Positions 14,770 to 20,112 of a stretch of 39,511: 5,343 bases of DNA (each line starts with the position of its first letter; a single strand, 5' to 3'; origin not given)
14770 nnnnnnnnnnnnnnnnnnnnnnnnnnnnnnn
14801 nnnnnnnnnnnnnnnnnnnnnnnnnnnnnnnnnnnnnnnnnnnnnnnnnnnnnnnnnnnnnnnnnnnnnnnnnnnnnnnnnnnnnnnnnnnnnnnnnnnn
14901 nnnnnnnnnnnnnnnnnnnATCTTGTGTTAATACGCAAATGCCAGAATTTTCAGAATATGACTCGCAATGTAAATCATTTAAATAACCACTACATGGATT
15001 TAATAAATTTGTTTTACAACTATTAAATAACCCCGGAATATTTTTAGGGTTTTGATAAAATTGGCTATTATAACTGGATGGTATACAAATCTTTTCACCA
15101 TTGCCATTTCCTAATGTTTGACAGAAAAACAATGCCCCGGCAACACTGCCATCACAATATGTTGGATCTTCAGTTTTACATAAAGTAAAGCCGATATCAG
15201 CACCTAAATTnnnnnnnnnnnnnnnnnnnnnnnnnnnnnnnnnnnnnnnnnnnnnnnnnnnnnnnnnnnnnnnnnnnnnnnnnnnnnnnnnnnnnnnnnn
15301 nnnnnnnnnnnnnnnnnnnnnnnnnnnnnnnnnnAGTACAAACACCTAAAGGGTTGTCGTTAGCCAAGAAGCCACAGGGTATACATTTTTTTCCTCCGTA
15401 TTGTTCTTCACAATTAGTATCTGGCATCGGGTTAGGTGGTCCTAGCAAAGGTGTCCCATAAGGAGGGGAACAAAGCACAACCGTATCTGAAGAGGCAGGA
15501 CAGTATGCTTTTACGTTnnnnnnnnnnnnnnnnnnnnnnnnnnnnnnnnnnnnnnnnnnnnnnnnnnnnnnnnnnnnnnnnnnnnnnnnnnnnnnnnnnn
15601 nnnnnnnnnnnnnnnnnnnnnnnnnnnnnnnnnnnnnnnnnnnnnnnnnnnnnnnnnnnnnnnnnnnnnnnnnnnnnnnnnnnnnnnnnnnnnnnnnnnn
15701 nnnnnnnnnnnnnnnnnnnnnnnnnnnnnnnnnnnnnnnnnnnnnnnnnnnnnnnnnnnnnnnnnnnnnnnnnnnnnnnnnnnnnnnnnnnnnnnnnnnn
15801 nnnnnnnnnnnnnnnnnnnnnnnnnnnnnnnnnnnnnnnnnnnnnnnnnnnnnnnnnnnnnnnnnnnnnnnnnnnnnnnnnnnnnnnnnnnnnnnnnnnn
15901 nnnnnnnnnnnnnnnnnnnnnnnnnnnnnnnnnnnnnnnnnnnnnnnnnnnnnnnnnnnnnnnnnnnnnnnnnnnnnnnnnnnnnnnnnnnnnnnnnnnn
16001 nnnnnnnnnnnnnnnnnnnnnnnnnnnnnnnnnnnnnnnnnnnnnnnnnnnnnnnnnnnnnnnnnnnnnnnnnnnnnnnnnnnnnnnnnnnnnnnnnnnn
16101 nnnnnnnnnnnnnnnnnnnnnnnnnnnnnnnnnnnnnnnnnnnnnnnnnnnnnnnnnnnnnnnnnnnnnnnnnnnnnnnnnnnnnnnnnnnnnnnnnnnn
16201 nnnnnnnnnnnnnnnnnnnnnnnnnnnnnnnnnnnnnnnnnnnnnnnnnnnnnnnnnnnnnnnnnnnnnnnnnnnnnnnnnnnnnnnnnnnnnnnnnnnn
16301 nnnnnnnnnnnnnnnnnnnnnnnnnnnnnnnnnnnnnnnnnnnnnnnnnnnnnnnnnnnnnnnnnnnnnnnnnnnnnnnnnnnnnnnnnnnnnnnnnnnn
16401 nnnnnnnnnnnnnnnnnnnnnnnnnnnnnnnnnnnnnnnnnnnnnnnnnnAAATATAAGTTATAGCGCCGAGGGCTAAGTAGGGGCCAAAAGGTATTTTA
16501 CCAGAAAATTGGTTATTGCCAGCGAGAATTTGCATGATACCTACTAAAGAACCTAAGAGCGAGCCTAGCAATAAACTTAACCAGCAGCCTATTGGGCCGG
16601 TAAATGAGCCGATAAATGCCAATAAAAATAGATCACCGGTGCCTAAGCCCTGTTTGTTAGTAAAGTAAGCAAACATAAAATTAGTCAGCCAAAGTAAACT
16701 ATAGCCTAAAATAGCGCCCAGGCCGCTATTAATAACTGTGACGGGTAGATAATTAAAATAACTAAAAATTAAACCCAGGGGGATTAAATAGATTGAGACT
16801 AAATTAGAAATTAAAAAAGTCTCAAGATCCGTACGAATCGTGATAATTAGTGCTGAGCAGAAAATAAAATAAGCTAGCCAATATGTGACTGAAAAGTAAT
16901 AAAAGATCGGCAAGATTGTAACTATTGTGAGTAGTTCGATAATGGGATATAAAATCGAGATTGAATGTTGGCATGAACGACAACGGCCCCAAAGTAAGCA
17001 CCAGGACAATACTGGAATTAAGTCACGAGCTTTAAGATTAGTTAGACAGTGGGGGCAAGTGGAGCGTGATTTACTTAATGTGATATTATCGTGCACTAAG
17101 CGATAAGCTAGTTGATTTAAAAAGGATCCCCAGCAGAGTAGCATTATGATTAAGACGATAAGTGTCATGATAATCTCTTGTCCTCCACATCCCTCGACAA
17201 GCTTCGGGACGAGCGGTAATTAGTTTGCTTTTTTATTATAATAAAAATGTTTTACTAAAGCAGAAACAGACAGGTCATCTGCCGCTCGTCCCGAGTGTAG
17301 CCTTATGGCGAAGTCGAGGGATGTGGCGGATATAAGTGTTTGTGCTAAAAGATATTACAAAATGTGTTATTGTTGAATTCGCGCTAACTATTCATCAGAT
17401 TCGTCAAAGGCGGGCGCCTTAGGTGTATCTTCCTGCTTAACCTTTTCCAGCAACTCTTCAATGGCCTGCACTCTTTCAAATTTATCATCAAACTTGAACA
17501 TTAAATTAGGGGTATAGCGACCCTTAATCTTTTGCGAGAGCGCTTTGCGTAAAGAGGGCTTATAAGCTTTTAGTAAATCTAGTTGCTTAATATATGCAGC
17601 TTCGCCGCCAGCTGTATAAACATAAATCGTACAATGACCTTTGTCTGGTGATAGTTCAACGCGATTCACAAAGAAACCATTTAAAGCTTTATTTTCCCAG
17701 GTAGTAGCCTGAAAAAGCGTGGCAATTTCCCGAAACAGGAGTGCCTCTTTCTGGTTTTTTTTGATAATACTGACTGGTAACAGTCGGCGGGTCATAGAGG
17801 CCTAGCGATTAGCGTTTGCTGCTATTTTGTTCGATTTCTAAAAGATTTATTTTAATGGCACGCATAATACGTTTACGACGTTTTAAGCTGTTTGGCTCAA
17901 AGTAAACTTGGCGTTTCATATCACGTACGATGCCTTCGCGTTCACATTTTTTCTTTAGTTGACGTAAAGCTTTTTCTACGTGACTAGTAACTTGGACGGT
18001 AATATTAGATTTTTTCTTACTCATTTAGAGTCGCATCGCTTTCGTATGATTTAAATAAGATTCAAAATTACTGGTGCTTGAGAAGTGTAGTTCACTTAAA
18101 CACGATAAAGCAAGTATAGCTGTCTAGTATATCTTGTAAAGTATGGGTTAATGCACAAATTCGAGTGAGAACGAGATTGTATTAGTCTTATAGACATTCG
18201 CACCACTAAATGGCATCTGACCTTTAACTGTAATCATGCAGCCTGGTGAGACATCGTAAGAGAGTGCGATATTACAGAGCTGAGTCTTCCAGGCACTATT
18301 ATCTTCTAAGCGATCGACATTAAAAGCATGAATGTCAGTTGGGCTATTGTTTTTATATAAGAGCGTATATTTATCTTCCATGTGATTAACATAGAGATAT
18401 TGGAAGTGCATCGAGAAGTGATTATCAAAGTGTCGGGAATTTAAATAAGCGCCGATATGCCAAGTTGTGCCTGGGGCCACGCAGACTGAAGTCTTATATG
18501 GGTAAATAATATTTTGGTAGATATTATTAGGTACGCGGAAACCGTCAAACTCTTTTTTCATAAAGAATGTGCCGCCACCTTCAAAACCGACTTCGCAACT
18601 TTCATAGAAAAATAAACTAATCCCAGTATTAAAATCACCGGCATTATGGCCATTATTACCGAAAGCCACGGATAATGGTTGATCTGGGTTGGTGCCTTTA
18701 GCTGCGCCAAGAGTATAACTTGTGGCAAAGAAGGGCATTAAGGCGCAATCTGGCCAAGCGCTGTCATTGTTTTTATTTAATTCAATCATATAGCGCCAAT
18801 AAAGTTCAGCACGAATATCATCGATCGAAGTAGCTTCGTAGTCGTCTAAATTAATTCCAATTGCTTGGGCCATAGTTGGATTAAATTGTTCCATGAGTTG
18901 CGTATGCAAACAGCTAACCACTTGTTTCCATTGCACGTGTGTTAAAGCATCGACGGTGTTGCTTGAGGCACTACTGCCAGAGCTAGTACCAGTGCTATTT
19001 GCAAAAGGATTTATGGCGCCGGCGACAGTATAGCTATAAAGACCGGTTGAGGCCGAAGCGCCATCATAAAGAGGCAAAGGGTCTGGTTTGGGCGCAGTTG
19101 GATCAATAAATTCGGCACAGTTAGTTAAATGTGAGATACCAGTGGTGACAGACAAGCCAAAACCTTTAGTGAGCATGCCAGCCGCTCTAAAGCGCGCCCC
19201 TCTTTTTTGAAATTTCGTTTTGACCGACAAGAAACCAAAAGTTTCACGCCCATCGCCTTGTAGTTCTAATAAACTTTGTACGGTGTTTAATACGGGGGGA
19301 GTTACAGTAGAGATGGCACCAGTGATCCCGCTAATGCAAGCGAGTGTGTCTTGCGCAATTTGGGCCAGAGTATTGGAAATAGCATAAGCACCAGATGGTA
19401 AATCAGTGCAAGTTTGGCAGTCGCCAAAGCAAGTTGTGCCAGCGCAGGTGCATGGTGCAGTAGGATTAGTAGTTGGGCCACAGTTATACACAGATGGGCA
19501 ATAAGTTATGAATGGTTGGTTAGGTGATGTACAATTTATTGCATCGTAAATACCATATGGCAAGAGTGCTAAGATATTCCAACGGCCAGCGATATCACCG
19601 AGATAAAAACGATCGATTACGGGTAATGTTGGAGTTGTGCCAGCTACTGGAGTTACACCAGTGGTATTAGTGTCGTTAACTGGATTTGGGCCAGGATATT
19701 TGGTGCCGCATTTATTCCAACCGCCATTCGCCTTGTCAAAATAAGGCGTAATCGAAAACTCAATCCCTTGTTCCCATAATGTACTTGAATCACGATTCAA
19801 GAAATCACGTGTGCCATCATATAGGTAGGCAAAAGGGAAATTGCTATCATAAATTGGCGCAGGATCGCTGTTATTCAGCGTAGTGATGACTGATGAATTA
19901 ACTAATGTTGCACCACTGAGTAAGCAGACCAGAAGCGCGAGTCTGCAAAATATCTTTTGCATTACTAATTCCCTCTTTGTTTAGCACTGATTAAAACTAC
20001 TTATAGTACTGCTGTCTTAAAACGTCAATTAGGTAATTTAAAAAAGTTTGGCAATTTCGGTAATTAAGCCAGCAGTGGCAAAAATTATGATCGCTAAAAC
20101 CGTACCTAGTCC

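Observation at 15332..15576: A second gene with the same leader and a (CA)11 tract, also out of frame and one unit from ON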

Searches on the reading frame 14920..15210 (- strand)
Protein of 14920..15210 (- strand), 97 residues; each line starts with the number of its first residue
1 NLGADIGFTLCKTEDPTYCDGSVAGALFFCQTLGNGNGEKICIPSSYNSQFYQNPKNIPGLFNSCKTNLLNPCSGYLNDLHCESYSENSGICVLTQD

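Call 62: predict_structure(alignment_id=A3)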
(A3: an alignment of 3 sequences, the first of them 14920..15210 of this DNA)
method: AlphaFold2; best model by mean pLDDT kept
length: 97 residues; sequences in the alignment: 3
mean_pLDDT: 54.1   pTM: 0.35
mean pLDDT of the five models: 54.1, 50.5, 49.4, 49.3, 37.3
residues with pLDDT >= 90: 0; 70-90: 3; 50-70: 63; < 50: 31
segments of 3 or more residues with pLDDT < 50: 1-7, 22-27, 48-50, 52-62
pLDDT, mean of each block of 10 residues (from residue 1): 38 58 50 58 55 45 58 57 65 57
secondary structure, 60 per line:
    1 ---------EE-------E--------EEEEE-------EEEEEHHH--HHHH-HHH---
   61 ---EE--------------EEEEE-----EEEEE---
elements in order: E28-32 E40-44 H50-53 E80-84 E90-94

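Call 64: search_solved_structures(query=A3, max_evalue=1)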
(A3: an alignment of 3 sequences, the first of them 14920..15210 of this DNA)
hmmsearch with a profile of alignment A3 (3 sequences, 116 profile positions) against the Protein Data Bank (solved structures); distinct sequences matched with E-value up to 1: 0.

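Call 74: search_protein_representatives(alignment_id=A3)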
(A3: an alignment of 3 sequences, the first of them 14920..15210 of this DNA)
Query: 3 sequences, 116 profile positions. Proteins with E-value up to 0.001 (for the whole library): 5; up to 1e-10: 5; up to 1e-30: 2. The best 5 are listed.
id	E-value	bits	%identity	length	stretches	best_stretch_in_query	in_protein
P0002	4.6e-62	223.6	-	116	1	1-116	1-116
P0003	4.1e-49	181.8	-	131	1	1-116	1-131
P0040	9.8e-15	71.0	-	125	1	1-112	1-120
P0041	2.9e-13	66.2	-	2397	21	13-40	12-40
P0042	5.3e-12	62.2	-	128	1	1-115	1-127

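Call 76: find_encoding_contigs(protein=P0040, flank=3000, max_places=5)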
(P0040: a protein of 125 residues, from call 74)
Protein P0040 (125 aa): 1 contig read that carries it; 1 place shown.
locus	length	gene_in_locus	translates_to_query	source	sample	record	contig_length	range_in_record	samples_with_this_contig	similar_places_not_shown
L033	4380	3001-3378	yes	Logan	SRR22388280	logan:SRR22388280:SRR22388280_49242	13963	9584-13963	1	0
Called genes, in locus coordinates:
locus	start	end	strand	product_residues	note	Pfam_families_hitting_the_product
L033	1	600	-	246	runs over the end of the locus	PF20026:DUF6434 (weak)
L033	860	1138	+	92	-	-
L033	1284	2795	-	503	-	PF01336:tRNA_anti-codon, PF00152:tRNA-synt_2, PF01409:tRNA-synt_2d (faint)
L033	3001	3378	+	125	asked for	-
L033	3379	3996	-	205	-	PF00081:Sod_Fe_N, PF02777:Sod_Fe_C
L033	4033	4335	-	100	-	PF04977:DivIC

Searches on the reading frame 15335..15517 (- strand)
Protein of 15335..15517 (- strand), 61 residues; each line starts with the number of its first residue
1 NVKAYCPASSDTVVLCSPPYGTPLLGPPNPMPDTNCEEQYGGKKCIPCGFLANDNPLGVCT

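Call 61: predict_structure(protein=window:15335-15517:-)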
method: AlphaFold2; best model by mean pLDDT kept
length: 61 residues; sequences in the alignment: 1
mean_pLDDT: 52.4   pTM: 0.33
mean pLDDT of the five models: 52.4, 41.9, 40.8, 39.3, 37.6
residues with pLDDT >= 90: 0; 70-90: 0; 50-70: 37; < 50: 24
segments of 3 or more residues with pLDDT < 50: 1-11, 19-29
pLDDT, mean of each block of 10 residues (from residue 1): 42 54 42 60 61 55 61
secondary structure, 60 per line:
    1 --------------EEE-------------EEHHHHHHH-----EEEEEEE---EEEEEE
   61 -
elements in order: E15-17 H33-39 E45-51 E55-60

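Call 65: search_solved_structures(query=window:15335-15517:-, max_evalue=1)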
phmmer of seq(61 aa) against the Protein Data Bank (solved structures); distinct sequences matched with E-value up to 1: 0.

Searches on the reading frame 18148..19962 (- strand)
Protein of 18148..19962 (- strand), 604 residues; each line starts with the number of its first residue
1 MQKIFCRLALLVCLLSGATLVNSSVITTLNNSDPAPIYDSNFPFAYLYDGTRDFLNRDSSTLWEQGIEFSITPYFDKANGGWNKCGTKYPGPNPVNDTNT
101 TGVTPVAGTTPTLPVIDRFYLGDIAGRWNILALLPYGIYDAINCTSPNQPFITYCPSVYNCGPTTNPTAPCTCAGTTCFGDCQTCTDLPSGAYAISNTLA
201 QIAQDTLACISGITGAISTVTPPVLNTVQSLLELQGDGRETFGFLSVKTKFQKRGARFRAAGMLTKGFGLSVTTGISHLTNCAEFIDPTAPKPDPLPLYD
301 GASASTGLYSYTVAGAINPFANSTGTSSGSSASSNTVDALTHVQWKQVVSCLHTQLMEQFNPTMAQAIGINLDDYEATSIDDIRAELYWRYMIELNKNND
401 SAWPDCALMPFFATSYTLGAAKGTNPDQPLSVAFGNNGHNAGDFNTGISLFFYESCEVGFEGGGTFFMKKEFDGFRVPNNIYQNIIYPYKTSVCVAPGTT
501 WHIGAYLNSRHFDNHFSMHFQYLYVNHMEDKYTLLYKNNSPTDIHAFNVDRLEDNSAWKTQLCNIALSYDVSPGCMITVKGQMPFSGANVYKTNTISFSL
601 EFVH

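Call 6: search_protein_families(library=pfam, proteins=[window:18148-19962:-], max_evalue=0.01)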
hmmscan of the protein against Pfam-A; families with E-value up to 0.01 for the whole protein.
window:18148-19962:- (604 aa): 0 families

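Call 27: find_related_loci(query=A1, collection=genome_contigs, flank=10000)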
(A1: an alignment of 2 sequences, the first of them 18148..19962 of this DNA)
Query A1 (604 aa) in genome_contigs; peptide patterns used: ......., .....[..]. (x = any residue, [..] = any of these).
599 stretches matched a pattern, but none encodes a relative of the query by tblastn (E <= 1e-3).

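Call 63: search_protein_families(library=ncbifam, proteins=[window:18148-19962:-], max_evalue=1)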
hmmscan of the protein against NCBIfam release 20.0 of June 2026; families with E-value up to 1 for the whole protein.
window:18148-19962:- (604 aa): 0 families
